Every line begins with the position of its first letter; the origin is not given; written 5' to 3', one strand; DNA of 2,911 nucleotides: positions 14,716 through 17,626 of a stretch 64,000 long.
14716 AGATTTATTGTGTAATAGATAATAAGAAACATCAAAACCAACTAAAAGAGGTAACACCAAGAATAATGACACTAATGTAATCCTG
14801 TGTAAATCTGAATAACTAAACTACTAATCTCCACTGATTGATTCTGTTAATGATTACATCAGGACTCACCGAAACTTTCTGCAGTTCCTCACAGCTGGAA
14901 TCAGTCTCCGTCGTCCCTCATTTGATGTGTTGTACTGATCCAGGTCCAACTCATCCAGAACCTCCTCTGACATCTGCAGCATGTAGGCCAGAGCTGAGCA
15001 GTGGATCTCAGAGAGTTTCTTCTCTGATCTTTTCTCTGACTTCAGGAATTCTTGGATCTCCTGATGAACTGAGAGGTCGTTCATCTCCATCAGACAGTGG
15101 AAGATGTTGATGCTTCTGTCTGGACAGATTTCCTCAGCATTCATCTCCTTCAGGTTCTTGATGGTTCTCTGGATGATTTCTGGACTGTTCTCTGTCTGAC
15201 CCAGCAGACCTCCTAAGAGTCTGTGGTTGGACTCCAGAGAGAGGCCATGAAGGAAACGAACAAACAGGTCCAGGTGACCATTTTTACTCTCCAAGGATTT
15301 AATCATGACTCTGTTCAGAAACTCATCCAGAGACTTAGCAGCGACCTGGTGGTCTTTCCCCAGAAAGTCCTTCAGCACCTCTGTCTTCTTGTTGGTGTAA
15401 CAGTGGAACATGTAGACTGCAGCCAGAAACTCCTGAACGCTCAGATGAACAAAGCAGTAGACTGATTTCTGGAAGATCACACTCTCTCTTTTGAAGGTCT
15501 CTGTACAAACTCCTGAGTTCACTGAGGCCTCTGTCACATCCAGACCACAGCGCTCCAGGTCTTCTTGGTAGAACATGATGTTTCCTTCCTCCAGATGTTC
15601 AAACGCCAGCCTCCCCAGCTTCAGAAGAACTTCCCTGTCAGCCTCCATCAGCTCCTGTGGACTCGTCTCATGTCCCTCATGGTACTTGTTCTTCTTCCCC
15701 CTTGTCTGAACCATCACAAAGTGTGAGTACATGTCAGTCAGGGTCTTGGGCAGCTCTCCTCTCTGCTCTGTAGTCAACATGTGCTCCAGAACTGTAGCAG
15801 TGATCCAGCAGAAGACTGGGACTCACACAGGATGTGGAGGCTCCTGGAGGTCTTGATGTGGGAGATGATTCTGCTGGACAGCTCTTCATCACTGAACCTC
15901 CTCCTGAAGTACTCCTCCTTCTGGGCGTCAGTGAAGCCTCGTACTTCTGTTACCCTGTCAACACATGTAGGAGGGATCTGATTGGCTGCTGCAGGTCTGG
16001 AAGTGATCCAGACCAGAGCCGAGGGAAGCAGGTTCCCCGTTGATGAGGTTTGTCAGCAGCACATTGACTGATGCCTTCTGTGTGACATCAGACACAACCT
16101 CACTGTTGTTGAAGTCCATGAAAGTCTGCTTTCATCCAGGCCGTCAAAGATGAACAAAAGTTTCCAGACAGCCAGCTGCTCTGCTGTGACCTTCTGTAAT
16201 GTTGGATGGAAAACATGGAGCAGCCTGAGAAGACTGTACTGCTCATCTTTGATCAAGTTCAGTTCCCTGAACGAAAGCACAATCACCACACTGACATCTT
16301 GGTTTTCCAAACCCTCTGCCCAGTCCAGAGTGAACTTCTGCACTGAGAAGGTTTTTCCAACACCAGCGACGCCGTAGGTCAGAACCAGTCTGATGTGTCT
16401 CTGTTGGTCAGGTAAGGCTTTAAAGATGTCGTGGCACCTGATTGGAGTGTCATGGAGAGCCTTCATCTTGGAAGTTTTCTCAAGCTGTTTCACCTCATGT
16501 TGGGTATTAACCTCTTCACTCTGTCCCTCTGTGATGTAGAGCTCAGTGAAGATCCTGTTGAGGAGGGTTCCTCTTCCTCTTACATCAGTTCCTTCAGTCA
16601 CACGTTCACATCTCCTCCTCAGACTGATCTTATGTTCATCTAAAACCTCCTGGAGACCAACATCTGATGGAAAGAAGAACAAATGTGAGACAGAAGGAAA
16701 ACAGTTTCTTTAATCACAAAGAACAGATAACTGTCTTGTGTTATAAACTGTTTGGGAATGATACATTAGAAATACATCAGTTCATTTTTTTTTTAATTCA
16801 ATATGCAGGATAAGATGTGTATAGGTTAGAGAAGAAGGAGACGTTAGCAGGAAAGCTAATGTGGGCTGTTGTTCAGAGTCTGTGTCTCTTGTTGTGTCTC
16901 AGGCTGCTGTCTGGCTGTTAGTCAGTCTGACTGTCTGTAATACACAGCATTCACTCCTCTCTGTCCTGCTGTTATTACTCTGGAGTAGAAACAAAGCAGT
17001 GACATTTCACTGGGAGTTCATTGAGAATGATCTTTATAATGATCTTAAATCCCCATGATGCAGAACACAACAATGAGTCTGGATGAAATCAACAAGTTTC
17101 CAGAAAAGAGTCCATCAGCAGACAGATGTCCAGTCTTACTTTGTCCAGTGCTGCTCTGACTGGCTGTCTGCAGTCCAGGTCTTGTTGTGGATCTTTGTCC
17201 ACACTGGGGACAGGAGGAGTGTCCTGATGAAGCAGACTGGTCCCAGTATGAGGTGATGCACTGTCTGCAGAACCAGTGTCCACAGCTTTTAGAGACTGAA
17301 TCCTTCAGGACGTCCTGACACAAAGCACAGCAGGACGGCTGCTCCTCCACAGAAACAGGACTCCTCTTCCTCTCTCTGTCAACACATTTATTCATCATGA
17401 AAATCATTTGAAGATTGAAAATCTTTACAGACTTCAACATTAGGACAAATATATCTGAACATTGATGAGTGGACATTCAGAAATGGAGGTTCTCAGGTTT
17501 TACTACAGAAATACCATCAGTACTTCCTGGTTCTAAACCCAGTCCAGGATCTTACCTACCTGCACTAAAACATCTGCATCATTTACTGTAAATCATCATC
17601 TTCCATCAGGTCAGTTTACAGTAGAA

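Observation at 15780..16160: Three compensating-type frameshifts inside the NACHT exon indicate a recently inactivated NLRC3-like immune receptor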

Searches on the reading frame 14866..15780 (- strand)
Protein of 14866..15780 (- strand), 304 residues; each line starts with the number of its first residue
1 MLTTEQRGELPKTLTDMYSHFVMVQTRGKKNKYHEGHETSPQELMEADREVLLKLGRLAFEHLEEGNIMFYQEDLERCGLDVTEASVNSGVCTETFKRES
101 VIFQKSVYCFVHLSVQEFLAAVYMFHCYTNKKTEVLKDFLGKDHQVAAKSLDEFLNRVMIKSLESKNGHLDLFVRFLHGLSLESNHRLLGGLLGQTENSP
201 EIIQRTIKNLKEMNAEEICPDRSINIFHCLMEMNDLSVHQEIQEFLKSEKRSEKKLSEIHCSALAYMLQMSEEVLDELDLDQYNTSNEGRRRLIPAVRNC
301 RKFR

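Call 35: find_encoding_contigs(protein=window:14866-15780:-, flank=5000, max_places=6)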
Protein window:14866-15780:- (304 aa): no gene with exactly this product is on record in the collection.

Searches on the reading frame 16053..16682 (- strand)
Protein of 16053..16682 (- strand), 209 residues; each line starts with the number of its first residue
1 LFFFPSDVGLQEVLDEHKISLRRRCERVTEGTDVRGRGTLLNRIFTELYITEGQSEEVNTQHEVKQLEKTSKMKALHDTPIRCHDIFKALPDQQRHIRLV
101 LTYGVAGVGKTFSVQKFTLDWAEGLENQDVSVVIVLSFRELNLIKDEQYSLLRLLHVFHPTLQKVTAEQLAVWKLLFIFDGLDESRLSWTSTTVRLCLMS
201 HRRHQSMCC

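Call 36: find_encoding_contigs(protein=window:16053-16682:-, flank=5000, max_places=6)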
Protein window:16053-16682:- (209 aa): no gene with exactly this product is on record in the collection.

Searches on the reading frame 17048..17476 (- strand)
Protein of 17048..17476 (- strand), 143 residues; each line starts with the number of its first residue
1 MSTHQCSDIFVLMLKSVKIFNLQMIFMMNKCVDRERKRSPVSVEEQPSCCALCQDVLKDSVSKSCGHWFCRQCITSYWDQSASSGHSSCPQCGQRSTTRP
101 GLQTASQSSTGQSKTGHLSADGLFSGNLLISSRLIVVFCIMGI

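Call 5: search_protein_families(library=pfam, proteins=[window:17048-17476:-])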
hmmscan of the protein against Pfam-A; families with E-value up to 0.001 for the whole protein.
seq(143 aa): 8 families
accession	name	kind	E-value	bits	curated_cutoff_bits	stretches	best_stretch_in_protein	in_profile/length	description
PF15227.12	zf-C3HC4_4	-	4.5e-10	39.9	30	1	50-92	1-42/42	zinc finger of C3HC4-type, RING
PF00097.31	zf-C3HC4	-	1.3e-09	38.2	21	1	50-92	1-40/40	Zinc finger, C3HC4 type (RING finger)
PF13923.12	zf-C3HC4_2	-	1.5e-09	38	27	1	50-92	2-40/40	Zinc finger, C3HC4 type (RING finger)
PF13445.12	zf-RING_UBOX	-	1.8e-08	34.7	25.2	1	50-90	1-39/39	RING-type zinc-finger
PF13920.12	zf-C3HC4_3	-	1.1e-05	25.6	27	1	48-96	3-46/49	Zinc finger, C3HC4 type (RING finger)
PF24921.1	RING_XB3-XBAT31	-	6.6e-05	23.3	50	1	49-93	1-52/57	E3 ubiquitin-protein ligase XB3/XBAT31 RING finger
PF14447.12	Prok-RING_4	-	6.7e-05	23.2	27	1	50-97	1-42/46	Prokaryotic RING finger family 4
PF13639.12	zf-RING_2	-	7e-05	23.5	27.3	1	49-92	2-43/44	Ring finger domain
